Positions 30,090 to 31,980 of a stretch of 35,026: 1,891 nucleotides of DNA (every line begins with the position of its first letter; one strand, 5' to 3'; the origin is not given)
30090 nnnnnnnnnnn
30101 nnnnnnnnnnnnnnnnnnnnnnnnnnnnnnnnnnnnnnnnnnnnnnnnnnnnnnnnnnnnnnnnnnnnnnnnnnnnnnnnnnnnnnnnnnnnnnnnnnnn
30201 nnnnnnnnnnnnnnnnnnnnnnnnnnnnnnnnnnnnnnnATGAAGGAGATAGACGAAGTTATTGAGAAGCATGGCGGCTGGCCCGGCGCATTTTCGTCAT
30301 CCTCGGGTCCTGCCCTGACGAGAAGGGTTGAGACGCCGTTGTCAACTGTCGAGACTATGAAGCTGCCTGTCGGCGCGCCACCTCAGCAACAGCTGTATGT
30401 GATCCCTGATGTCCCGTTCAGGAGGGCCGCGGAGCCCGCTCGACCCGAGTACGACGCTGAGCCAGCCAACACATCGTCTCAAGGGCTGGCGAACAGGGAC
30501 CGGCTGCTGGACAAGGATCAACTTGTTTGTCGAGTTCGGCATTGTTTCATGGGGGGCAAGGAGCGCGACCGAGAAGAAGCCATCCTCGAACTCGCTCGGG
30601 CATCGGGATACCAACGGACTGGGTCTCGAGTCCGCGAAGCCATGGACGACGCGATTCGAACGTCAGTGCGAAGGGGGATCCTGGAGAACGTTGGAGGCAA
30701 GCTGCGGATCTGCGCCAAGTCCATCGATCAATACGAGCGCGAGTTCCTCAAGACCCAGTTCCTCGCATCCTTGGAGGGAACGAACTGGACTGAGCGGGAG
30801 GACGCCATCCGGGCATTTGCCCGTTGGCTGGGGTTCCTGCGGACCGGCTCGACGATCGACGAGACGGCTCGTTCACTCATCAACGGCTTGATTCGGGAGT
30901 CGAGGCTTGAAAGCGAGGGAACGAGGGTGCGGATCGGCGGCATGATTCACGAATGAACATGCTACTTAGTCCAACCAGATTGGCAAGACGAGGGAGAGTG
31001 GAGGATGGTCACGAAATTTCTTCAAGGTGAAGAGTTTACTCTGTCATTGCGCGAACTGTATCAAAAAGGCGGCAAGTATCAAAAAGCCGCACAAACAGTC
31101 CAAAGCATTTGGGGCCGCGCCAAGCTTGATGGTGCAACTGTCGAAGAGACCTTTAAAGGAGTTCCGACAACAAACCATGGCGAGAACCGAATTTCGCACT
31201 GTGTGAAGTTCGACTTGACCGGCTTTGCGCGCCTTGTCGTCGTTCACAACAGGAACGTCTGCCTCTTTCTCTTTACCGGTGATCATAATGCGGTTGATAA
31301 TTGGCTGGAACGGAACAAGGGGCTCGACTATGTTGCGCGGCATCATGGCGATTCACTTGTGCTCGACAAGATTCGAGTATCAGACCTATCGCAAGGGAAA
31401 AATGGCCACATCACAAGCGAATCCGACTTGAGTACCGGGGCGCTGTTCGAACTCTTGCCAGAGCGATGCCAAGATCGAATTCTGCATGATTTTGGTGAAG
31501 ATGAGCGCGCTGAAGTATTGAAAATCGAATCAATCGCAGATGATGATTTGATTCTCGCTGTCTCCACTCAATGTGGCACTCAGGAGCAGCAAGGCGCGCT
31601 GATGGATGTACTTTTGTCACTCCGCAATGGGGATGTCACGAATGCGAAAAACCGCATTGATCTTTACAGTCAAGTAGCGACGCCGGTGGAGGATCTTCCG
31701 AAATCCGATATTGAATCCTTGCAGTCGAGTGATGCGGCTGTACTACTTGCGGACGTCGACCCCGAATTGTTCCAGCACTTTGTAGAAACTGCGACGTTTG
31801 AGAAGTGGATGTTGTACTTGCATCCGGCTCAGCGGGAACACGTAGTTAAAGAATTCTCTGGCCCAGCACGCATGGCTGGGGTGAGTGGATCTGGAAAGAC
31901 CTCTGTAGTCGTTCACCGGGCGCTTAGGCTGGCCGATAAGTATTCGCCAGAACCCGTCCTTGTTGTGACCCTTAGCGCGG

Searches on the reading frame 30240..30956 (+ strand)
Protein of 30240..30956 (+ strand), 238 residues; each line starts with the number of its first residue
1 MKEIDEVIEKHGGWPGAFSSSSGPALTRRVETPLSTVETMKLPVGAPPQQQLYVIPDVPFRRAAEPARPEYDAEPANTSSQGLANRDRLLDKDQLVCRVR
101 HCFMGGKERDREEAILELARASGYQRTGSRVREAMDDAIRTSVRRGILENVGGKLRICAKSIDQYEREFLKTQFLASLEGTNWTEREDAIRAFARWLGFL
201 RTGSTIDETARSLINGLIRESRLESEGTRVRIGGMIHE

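Call 21: search_protein_families(library=pfam, proteins=[window:30240-30956:+], max_evalue=10)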
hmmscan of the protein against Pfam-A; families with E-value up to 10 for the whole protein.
window:30240-30956:+ (238 aa): 2 families
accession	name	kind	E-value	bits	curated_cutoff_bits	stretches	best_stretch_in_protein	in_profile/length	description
PF11784.13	DUF3320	-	0.029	14.8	25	1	118-133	35-50/50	Protein of unknown function (DUF3320)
PF06924.17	DUF1281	-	0.16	12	27.3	1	185-224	44-83/177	Protein of unknown function (DUF1281)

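Call 70: search_protein_families(library=phrogs, proteins=[window:30240-30956:+], max_evalue=0.01)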
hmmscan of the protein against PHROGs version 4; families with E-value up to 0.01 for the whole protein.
window:30240-30956:+ (238 aa): 0 families

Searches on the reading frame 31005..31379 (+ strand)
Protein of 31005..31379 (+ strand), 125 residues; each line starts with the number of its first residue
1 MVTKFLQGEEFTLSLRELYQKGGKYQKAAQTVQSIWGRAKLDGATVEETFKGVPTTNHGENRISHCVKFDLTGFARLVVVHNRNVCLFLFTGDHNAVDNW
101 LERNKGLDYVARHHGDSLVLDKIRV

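Call 75: search_protein_families(library=pfam, alignment_id=A5, max_evalue=1)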
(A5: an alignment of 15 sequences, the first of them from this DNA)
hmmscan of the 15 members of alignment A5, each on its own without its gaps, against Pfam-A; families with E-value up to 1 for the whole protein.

A. member 1, seq(125 aa): 3 families
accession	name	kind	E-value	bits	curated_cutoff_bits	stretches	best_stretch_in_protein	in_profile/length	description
PF25170.1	TPR_WDR35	-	0.059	13.7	27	1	7-36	15-44/68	WD repeat-containing protein 35, TPR repeats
PF06697.18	DUF1191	-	0.1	12.8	25.8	1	50-93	134-177/183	Protein of unknown function (DUF1191)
PF13986.11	DUF4224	-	0.16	12.4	22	0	99-119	21-40/45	Domain of unknown function (DUF4224)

B. families by the number of members that match (of 15 scanned): 12 families
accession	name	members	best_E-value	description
PF25170.1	TPR_WDR35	2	0.059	WD repeat-containing protein 35, TPR repeats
PF21229.3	TdIF1_2nd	1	0.0061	TdIF1, C-terminal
PF05507.16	MAGP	1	0.043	Microfibril-associated glycoprotein (MAGP)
PF07720.18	TPR_3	1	0.047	Tetratricopeptide repeat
PF24732.2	ParE_like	1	0.09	ParE-like toxin domain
PF06697.18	DUF1191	1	0.1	Protein of unknown function (DUF1191)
PF17515.7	CPV_Polyhedrin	1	0.11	Cypovirus polyhedrin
PF13986.11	DUF4224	1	0.16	Domain of unknown function (DUF4224)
PF19109.5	DUF5796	1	0.21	Family of unknown function (DUF5796)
PF25158.1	ABCA11_C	1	0.24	ABC transporter A family member 11-like, C-terminal domain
PF04114.19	Gaa1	1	0.29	Gaa1-like, GPI transamidase component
PF17874.7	TPR_MalT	1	0.36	MalT-like TPR region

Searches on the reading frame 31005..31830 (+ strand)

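Call 21: search_protein_families(library=pfam, proteins=[window:31005-31830:+], max_evalue=10)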
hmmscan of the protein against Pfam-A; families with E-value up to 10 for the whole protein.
window:31005-31830:+ (275 aa): 1 family
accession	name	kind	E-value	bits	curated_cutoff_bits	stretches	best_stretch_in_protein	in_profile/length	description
PF25170.1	TPR_WDR35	-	0.13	12.6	27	1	8-35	16-43/68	WD repeat-containing protein 35, TPR repeats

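Call 70: search_protein_families(library=phrogs, proteins=[window:31005-31830:+], max_evalue=0.01)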
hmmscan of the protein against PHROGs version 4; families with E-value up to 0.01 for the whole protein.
window:31005-31830:+ (275 aa): 0 families
